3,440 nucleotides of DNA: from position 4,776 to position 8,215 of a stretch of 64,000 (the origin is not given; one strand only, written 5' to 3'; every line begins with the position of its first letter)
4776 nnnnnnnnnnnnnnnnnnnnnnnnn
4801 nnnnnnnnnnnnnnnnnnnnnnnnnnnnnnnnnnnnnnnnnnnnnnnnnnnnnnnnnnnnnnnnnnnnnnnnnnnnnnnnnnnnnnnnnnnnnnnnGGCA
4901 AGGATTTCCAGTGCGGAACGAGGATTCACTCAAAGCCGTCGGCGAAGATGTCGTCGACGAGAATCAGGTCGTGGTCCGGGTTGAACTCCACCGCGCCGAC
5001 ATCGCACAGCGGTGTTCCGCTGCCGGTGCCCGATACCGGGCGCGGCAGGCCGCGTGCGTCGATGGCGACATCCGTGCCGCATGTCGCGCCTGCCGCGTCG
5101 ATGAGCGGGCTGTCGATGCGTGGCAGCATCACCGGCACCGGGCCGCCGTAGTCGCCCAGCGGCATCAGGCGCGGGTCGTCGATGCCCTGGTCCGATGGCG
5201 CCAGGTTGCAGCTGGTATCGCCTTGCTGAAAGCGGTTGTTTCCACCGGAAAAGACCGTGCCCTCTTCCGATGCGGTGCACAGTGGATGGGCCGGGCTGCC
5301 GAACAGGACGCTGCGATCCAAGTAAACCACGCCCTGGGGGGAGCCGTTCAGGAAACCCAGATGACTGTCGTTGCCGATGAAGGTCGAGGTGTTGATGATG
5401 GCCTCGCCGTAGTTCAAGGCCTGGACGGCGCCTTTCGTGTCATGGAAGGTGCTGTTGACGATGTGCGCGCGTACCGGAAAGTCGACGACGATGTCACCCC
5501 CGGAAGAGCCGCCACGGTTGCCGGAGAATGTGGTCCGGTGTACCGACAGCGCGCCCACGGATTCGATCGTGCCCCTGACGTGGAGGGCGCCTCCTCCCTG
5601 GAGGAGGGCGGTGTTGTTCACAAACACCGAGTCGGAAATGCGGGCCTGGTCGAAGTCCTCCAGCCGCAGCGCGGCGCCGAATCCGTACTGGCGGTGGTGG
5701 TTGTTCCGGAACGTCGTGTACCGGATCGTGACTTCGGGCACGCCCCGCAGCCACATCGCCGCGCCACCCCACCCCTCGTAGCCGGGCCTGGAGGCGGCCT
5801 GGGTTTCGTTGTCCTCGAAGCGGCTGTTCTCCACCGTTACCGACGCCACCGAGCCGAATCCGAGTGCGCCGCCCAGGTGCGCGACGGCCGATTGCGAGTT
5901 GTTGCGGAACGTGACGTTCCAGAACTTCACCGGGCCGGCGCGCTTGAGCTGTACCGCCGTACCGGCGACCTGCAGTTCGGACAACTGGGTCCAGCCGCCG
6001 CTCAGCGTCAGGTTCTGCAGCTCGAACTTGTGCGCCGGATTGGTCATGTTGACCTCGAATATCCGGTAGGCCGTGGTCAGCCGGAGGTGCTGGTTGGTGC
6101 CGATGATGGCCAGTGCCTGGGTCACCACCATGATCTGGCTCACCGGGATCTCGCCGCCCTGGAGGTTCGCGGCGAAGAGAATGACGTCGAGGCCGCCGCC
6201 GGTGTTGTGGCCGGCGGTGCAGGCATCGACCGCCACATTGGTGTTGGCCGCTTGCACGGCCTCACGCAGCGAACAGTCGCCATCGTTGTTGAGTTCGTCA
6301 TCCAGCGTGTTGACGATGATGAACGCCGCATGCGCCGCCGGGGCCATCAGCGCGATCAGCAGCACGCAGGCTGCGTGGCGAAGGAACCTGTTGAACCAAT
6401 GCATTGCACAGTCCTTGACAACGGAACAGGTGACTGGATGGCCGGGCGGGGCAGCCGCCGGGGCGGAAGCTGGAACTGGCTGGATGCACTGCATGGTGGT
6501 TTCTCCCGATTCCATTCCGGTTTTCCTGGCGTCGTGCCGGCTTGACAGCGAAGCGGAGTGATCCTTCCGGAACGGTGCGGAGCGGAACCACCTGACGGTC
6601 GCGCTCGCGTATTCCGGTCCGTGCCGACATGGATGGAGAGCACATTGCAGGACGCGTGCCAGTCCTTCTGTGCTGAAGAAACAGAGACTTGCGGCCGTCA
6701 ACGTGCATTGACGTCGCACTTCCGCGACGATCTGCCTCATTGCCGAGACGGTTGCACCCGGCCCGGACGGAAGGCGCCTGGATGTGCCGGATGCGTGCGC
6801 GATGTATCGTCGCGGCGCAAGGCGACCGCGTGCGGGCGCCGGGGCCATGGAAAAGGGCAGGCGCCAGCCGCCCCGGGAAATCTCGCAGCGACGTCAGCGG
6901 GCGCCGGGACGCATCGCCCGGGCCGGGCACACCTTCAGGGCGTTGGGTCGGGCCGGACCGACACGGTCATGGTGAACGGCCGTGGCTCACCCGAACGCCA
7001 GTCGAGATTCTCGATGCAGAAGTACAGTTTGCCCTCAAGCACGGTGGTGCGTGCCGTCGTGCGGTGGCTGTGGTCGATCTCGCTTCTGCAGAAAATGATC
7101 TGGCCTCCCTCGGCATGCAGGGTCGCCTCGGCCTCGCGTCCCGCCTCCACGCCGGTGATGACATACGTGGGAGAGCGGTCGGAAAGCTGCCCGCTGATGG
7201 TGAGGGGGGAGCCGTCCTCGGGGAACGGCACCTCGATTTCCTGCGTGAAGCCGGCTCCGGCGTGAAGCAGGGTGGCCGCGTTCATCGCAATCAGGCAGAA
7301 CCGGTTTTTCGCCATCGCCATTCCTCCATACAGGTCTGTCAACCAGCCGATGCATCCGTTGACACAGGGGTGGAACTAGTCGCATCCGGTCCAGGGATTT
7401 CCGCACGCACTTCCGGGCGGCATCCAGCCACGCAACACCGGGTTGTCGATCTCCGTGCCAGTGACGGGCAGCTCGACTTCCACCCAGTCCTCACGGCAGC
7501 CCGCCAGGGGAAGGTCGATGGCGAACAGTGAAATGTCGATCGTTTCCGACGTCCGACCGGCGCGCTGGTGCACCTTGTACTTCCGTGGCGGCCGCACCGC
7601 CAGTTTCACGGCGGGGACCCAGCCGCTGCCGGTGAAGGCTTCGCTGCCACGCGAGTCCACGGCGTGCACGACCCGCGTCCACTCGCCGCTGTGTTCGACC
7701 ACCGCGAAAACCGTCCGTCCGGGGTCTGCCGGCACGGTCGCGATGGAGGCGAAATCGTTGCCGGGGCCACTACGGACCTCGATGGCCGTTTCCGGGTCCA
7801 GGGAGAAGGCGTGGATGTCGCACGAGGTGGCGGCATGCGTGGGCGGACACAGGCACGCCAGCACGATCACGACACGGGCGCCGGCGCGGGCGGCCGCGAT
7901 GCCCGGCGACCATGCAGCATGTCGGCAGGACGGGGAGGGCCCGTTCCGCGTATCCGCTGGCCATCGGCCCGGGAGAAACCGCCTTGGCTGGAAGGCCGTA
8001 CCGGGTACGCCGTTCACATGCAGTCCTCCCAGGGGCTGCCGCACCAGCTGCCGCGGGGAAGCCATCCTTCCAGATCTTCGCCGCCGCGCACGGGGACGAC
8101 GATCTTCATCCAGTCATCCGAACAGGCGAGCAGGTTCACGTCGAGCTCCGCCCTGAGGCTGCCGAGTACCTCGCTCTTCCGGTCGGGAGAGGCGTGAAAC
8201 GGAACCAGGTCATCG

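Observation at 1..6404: Four tandem paralogs of a CSLREA-type parallel beta-helix secreted protein sharing a C-terminal DGDGDG-x-A-x-CD-I/V-GA-F/Y-E...ADGFE module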

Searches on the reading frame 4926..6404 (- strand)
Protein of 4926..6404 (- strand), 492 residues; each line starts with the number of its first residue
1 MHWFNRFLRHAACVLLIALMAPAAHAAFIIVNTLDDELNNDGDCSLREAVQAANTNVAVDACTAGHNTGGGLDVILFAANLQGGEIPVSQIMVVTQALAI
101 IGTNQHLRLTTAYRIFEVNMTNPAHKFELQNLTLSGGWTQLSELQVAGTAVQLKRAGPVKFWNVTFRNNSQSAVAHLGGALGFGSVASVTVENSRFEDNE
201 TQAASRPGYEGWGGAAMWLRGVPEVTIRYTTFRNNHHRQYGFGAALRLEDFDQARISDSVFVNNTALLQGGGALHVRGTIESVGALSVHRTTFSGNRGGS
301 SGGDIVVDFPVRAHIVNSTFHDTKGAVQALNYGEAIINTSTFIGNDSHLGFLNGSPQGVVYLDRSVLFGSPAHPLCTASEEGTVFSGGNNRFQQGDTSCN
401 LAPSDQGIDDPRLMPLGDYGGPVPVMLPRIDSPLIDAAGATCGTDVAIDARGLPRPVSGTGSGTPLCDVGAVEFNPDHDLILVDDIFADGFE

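Call 9: search_protein_families(library=ncbifam, proteins=[window:4926-6404:-], max_evalue=0.1)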
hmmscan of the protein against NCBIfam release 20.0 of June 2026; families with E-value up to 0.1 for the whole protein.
window:4926-6404:- (492 aa): 4 families
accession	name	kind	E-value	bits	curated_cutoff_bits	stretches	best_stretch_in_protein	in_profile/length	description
NF041518.1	choice_anch_Q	domain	1.2e-12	47.9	25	1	410-475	1-58/58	choice-of-anchor Q domain-containing protein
TIGR04214.1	CSLREA_Nterm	domain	9.8e-11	41.3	25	1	29-54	1-27/27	CSLREA domain-containing protein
TIGR04212.1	GlyGly_RbtA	equivalog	7.8e-10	37.7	295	1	17-382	8-330/605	rhombotarget A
TIGR01376.1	POMP_repeat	repeat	0.03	14.2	15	0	260-280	6-25/28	polymorphic outer membrane protein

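Call 10: search_protein_families(library=pfam, proteins=[window:4926-6404:-], max_evalue=0.1)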
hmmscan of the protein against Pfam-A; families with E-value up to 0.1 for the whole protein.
window:4926-6404:- (492 aa): 1 family
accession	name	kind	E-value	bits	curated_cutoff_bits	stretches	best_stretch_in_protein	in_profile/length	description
PF13229.12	Beta_helix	-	8.5e-11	42.2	25.9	1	127-297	11-138/158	Right handed beta helix region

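Call 59: search_solved_structures(query=window:4926-6404:-, max_evalue=1, show_alignments=1)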
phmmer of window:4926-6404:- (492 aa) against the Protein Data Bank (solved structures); distinct sequences matched with E-value up to 1: 0.

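Call 63: find_homologous_proteins(query=window:4926-6404:-, max_evalue=0.00001)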
Query window:4926-6404:- (492 aa): 226 proteins with E <= 0.00001 among 8000 candidates; the best 120 are listed.
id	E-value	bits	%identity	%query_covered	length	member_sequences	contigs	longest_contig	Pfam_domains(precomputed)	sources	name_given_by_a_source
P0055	0.0e+0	1075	97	100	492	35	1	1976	PF13229.13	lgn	-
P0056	1.2e-237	807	73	100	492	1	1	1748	PF13229.13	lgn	-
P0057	3.6e-116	407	48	100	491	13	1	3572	-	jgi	jgi:CSLREA domain-containing protein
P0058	1.4e-105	372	45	99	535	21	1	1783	PF13229.13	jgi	jgi:CSLREA domain-containing protein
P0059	5.3e-105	370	48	88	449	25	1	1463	PF13229.13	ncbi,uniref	ncbi:right-handed parallel beta-helix repeat-containing protein, partial [Pseudofulvimonas gallinari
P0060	5.9e-105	370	45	99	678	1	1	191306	PF13229.13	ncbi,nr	ncbi:hypothetical protein B1808_05425 [Pseudofulvimonas gallinarii]|nr:hypothetical protein B1808_05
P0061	3.9e-88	314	43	94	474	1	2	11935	PF13229.13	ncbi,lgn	-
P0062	7.8e-85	303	41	96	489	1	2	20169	-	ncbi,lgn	-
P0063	6.7e-80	287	42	97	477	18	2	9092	PF13229.13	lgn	-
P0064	8.6e-80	287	40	99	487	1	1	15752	PF02415.24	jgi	-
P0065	1.4e-65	240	38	94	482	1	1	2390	PF13229.13,PF05048.20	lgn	-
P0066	4.2e-43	166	34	97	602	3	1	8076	PF13229.13,PF18998.7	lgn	-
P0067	1.0e-41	161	34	93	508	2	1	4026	PF02415.24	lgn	-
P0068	4.9e-40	156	34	98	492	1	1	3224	PF13229.13,PF02415.24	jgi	jgi:CSLREA domain-containing protein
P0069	7.0e-40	155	33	97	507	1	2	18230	PF02415.24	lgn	-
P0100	1.8e-20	91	31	95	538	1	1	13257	PF13229.13,PF18203.7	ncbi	-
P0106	6.2e-19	86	33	94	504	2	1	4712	PF18203.7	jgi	jgi:CSLREA domain-containing protein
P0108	9.3e-19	86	58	15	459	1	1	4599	PF18203.7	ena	-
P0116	3.9e-17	80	58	15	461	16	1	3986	PF18203.7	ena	-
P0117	5.1e-17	80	58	15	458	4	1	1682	PF18203.7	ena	-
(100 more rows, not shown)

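Call 78: predict_structure(alignment_id=A3)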
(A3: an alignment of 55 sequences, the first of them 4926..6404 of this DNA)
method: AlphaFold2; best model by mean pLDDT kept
length: 492 residues; sequences in the alignment: 55
mean_pLDDT: 89.9   pTM: 0.89
mean pLDDT of the five models: 89.9, 89.6, 89.5, 89.2, 88.8
residues with pLDDT >= 90: 358; 70-90: 92; 50-70: 32; < 50: 10
segments of 3 or more residues with pLDDT < 50: 483-492
pLDDT, mean of each block of 10 residues (from residue 1): 66 72 79 96 98 97 88 94 95 97 95 93 96 89 71 97 97 88 92 98 63 86 98 91 92 98 91 93 95 93 89 98 95 97 94 97 96 93 96 96 96 94 94 90 85 87 86 87 47 40
secondary structure, 60 per line:
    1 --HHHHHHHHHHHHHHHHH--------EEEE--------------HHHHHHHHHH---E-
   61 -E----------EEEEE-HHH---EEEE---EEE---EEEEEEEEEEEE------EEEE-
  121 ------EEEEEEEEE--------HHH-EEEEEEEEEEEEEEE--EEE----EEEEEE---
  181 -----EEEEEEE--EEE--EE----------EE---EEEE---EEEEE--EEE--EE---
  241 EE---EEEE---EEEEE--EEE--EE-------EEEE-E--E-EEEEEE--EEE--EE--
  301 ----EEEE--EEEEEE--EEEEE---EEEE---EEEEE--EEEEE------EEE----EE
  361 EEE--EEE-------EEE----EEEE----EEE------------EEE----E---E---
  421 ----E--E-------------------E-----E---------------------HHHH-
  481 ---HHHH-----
elements in order: H3-19 E28-31 H46-55 E73-77 E85-88 E92-94 E98-109 E116-119 E127-135 E148-162 E165-167 E172-177 E186-192 E195-197 E217-220 E224-228 E231-233 E246-249 E253-257 E260-262 E274-277 E284-289 E292-294 E305-308 E311-316 E319-323 E327-330 E334-338 E341-345 E352-354 E359-363 E366-368 E376-378 E383-386 E391-393 E406-408 H476-479 H484-487

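Call 80: fold_search(model_id=the predicted structure, library=pdb)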
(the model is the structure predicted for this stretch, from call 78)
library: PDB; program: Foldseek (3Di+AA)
matches with E <= 10: 400; with E <= 0.001: 6
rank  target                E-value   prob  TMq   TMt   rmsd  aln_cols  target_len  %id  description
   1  9cdv_A                5.3e-10  1.00  0.52  0.56   6.1       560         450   15  Crystal Structure of Rhombotarget A (released 2025-07-02)
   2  9cdv_B                1.8e-09  1.00  0.51  0.57   6.5       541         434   15  Crystal Structure of Rhombotarget A (released 2025-07-02)
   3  9cdu_C                3.4e-09  1.00  0.50  0.57   6.5       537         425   15  Crystal Structure of Rhombotarget A-peptide Complex (released 2025-07-02)
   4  9cdu_A                1.3e-08  1.00  0.49  0.53   6.7       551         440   15  Crystal Structure of Rhombotarget A-peptide Complex (released 2025-07-02)
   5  7v6m_A                3.0e-04  1.00  0.34  0.31  12.2       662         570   11  Crystal structure of lacto-N-biosidase TnX from Tynzenella nexilis, lacto-N-biose complex (released 2022-02-09)
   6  1ru4                  8.9e-04  1.00  0.47  0.56   6.7       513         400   12  Crystal structure of pectate lyase Pel9A (released 2004-04-13)
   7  5gqc_D                1.2e-03  1.00  0.39  0.34   9.9       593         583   10  Crystal structure of lacto-N-biosidase LnbX from Bifidobacterium longum subsp. longum, ligand-free form (released 2017-04-19)
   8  7bz0_A                3.5e-03  0.94  0.27  0.27  12.2       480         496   12  complex structure of alginate lyase AlyF-OU02 with G6 (released 2021-03-10)
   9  5w6f_A                3.6e-03  0.99  0.30  0.25  10.5       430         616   13  Crystal structure of Bacteriophage CBA120 tailspike protein 3 (TSP3, orf212) (released 2018-10-24)
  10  9ozl_D                4.0e-03  1.00  0.40  0.53   7.6       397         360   11  Crystal structure of the polysaccharide lyase RbmB from Vibrio cholerae (released 2026-03-11)
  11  5gkq_A                4.4e-03  1.00  0.42  0.30   7.6       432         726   11  Structure of PL6 family alginate lyase AlyGC mutant-R241A (released 2017-02-08)
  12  5zru_A                4.4e-03  1.00  0.33  0.29   9.2       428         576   11  Crystal structure of Agl-KA catalytic domain (released 2019-10-23)
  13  1dbg_A                4.6e-03  1.00  0.40  0.40  10.8       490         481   12  CRYSTAL STRUCTURE OF CHONDROITINASE B (released 2000-01-12)
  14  9ozd_C                4.6e-03  0.99  0.29  0.38  11.8       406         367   12  Crystal structure of the polysaccharide lyase RbmB from Vibrio cholerae bound to Vibrio Polysaccharide (released 2026-03-11)
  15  6a40_A                5.2e-03  1.00  0.38  0.38   8.6       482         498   14  complex structure of Alginate lyase AlyF-OU02 with G4 (released 2019-05-01)
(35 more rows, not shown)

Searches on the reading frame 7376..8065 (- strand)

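Call 51: search_protein_families(library=pfam, proteins=[window:7376-8065:-], max_evalue=0.01)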
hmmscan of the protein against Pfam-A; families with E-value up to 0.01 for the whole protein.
window:7376-8065:- (229 aa): 1 family
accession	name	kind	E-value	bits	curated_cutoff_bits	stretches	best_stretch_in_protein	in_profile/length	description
PF08239.17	SH3_3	-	9.1e-05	23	27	1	96-152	4-50/54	Bacterial SH3 domain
